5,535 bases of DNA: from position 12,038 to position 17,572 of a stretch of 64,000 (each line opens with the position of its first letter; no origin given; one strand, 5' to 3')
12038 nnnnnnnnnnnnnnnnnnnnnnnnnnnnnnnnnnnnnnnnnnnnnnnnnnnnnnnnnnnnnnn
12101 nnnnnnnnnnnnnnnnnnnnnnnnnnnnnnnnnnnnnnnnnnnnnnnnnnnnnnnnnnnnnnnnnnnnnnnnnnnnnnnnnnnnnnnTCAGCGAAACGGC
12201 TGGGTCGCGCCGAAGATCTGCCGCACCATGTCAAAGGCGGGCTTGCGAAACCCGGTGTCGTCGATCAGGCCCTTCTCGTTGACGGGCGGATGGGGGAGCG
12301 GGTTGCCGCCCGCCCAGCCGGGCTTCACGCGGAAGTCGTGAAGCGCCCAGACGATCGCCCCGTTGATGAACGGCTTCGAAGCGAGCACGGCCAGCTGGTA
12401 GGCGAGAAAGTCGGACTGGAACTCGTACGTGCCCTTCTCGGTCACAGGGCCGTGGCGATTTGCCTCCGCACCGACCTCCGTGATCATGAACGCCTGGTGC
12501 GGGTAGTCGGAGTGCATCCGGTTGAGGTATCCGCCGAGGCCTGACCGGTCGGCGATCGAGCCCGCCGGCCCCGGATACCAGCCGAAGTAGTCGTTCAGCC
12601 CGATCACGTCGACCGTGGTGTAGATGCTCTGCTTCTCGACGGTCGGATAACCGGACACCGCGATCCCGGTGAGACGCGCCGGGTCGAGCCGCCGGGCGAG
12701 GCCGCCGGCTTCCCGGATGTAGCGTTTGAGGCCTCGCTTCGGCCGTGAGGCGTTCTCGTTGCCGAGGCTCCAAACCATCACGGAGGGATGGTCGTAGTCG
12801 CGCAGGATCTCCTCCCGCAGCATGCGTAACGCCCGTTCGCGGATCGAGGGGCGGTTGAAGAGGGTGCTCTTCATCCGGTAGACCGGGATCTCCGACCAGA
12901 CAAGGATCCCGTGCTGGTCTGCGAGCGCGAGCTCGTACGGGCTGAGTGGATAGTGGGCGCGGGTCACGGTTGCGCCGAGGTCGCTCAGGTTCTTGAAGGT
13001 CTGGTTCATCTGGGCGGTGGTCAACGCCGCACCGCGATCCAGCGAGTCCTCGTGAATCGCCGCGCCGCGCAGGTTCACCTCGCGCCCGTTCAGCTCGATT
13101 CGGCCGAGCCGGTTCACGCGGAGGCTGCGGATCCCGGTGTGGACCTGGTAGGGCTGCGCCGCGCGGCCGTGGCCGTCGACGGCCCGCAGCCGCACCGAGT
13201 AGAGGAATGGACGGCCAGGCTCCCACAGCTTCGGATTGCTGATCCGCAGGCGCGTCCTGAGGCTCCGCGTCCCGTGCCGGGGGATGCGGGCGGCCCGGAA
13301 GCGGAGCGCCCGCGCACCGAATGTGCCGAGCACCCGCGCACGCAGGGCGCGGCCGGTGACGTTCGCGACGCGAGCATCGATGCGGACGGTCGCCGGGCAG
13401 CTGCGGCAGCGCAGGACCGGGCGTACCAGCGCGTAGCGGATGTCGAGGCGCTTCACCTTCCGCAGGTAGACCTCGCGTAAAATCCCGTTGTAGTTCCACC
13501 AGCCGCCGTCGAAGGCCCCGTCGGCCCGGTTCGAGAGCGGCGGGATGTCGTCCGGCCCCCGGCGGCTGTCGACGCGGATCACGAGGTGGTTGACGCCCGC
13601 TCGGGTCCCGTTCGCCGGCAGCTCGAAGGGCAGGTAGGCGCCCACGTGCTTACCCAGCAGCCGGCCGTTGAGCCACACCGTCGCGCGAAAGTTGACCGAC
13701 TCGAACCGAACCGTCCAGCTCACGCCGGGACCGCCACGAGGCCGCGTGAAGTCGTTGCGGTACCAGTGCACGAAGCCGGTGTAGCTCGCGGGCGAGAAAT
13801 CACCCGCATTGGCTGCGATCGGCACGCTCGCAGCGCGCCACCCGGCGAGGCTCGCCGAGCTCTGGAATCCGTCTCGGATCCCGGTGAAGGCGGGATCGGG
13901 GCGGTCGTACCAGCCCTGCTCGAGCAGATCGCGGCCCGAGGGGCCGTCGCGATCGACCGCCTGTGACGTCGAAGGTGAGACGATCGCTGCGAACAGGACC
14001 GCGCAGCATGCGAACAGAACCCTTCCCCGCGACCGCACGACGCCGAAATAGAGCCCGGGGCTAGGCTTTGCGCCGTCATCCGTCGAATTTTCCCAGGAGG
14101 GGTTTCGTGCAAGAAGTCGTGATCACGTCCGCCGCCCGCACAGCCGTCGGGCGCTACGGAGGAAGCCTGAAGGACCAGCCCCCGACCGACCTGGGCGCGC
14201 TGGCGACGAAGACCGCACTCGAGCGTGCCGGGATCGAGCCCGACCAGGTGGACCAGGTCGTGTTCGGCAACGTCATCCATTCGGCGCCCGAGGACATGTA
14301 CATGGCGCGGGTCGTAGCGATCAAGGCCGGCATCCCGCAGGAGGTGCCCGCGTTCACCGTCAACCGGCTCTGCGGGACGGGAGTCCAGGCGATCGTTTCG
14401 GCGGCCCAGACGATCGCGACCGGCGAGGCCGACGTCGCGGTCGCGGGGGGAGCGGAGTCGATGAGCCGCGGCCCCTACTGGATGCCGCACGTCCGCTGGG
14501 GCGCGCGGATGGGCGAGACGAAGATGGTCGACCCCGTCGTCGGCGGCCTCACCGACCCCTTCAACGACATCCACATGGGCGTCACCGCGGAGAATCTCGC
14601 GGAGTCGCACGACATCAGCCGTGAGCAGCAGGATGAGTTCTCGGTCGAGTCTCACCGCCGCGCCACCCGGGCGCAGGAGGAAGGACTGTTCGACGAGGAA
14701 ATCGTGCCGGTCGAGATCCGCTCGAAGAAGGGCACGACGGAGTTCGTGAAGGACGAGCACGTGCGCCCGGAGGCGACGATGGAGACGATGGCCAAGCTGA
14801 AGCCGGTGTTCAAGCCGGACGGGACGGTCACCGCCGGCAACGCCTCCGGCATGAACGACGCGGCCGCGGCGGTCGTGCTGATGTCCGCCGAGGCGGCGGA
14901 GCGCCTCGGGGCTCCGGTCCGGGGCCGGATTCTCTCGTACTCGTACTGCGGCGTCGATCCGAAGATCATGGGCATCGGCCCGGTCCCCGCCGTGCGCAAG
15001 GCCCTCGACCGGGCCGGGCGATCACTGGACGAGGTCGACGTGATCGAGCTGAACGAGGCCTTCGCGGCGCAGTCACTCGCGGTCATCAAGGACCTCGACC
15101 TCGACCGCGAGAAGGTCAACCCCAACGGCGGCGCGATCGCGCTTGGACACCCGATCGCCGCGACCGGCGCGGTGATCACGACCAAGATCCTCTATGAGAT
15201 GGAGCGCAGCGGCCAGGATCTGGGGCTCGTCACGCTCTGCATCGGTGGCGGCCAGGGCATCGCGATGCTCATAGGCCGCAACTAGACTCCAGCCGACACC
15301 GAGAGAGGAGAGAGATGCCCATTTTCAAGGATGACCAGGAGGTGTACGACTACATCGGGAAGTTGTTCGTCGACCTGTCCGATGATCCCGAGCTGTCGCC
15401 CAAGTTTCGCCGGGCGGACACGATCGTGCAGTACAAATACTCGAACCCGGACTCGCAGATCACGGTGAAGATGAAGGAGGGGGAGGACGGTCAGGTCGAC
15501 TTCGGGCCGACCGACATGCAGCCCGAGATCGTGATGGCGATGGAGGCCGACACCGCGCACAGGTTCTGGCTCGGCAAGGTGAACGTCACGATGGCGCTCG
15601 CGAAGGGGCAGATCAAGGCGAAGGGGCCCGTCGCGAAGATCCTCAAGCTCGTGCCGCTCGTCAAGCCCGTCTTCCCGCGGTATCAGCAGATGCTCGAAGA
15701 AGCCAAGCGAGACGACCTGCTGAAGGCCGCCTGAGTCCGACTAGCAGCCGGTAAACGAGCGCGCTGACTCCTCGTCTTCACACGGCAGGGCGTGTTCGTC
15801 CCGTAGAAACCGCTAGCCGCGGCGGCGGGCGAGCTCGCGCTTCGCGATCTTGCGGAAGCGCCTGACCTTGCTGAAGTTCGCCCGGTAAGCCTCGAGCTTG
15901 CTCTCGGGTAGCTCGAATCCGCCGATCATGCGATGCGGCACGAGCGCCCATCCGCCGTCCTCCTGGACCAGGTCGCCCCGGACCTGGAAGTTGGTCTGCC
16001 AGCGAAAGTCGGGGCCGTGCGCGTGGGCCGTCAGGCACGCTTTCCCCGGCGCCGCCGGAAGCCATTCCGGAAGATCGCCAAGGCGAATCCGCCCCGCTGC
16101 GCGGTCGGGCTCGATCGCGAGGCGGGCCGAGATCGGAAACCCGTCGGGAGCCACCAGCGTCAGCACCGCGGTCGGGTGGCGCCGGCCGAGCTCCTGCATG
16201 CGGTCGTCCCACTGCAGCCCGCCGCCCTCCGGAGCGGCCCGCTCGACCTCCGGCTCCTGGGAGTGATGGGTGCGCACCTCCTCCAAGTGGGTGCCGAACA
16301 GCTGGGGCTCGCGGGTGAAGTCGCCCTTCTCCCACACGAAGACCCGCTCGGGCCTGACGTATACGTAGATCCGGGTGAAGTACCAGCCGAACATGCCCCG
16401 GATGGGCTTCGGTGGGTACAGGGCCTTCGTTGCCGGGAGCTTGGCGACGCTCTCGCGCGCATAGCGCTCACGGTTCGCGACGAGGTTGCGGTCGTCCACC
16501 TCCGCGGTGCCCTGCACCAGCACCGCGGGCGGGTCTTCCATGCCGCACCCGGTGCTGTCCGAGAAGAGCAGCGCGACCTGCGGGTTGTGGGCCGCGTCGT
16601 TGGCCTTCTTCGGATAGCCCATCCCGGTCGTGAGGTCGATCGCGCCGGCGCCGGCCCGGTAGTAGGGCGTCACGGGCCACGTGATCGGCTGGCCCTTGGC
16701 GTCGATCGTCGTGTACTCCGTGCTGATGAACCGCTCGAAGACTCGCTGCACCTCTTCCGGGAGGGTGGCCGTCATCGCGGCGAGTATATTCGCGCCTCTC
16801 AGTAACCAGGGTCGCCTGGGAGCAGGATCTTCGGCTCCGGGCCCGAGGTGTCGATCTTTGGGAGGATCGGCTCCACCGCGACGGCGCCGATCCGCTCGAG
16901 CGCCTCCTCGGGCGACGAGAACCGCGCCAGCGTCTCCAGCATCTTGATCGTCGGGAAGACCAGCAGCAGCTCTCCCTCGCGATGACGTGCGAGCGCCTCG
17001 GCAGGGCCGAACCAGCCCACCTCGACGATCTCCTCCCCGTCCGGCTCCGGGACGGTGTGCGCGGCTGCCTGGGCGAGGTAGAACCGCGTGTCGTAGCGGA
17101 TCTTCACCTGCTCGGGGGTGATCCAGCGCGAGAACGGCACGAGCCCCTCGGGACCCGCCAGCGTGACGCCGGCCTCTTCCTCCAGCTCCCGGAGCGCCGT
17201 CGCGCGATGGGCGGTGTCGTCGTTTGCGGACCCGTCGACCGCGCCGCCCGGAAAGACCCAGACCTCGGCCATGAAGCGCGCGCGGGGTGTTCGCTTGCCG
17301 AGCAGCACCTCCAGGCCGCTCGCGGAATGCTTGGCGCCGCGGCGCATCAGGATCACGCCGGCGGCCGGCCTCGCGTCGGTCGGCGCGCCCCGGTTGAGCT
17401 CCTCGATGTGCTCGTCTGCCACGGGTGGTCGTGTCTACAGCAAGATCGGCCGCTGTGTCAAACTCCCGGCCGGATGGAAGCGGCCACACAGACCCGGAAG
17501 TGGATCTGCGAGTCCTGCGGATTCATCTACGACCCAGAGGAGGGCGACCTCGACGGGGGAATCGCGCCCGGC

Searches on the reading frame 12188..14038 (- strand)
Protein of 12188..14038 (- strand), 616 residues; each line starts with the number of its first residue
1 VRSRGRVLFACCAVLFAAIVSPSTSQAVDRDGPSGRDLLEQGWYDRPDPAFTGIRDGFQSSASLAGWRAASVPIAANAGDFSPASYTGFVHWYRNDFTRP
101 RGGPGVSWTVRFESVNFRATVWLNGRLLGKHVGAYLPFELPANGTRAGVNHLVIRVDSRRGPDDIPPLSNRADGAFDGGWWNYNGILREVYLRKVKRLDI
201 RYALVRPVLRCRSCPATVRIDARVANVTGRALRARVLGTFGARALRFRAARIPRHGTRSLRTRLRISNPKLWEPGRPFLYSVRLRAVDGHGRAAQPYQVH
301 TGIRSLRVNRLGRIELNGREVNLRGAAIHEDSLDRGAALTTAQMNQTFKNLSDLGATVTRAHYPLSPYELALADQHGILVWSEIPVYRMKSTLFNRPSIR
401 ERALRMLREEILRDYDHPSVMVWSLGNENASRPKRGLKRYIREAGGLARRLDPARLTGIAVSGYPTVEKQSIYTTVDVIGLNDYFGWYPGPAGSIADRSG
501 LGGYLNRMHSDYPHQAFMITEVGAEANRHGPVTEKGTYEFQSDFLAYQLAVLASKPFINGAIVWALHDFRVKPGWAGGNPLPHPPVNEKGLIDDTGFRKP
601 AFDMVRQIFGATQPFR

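Call 89: search_protein_families(library=pfam, proteins=[window:12188-14038:-], max_evalue=0.0001)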
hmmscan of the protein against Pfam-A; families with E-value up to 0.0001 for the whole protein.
window:12188-14038:- (616 aa): 3 families
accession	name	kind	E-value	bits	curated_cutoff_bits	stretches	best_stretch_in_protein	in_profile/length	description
PF02836.23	Glyco_hydro_2_C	-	1.6e-21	77.2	21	1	312-533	6-222/302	Glycosyl hydrolases family 2, TIM barrel domain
PF02837.24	Glyco_hydro_2_N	-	4e-10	40.3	28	1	90-193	66-166/169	Glycosyl hydrolases family 2, sugar binding domain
PF00703.27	Glyco_hydro_2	-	1.2e-06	29.7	23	1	216-304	18-109/109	Glycosyl hydrolases family 2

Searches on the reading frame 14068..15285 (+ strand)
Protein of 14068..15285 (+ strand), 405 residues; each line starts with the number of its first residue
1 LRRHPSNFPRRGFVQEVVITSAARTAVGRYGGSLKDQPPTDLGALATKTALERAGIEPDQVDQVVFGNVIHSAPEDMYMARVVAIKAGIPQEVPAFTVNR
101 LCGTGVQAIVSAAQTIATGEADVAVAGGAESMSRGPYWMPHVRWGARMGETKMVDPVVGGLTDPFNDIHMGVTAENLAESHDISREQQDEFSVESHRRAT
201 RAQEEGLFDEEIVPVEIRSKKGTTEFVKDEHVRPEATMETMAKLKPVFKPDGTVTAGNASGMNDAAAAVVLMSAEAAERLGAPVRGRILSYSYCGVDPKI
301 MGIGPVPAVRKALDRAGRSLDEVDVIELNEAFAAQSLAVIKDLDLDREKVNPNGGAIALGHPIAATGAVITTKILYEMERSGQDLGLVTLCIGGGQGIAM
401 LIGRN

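Call 89: search_protein_families(library=pfam, proteins=[window:14068-15285:+], max_evalue=0.0001)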
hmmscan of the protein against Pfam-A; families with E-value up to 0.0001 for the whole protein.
window:14068-15285:+ (405 aa): 3 families
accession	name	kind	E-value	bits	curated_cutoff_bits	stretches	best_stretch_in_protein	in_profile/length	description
PF00108.29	Thiolase_N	-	4.4e-96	321.7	26.4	1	17-274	1-259/260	Thiolase, N-terminal domain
PF02803.24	Thiolase_C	-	1.5e-47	160.7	27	1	284-402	3-121/123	Thiolase, C-terminal domain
PF00109.32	ketoacyl-synt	-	2.7e-06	27.6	20.8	1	92-133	164-205/252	Beta-ketoacyl synthase, N-terminal domain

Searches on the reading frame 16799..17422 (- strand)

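Call 91: search_protein_families(library=pfam, proteins=[window:16799-17422:-], max_evalue=0.0001)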
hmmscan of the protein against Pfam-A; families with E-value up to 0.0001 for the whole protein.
window:16799-17422:- (207 aa): 1 family
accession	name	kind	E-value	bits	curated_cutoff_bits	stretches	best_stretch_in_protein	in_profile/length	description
PF00293.34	NUDIX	-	2.8e-14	53.7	21.1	1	18-148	3-124/134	NUDIX domain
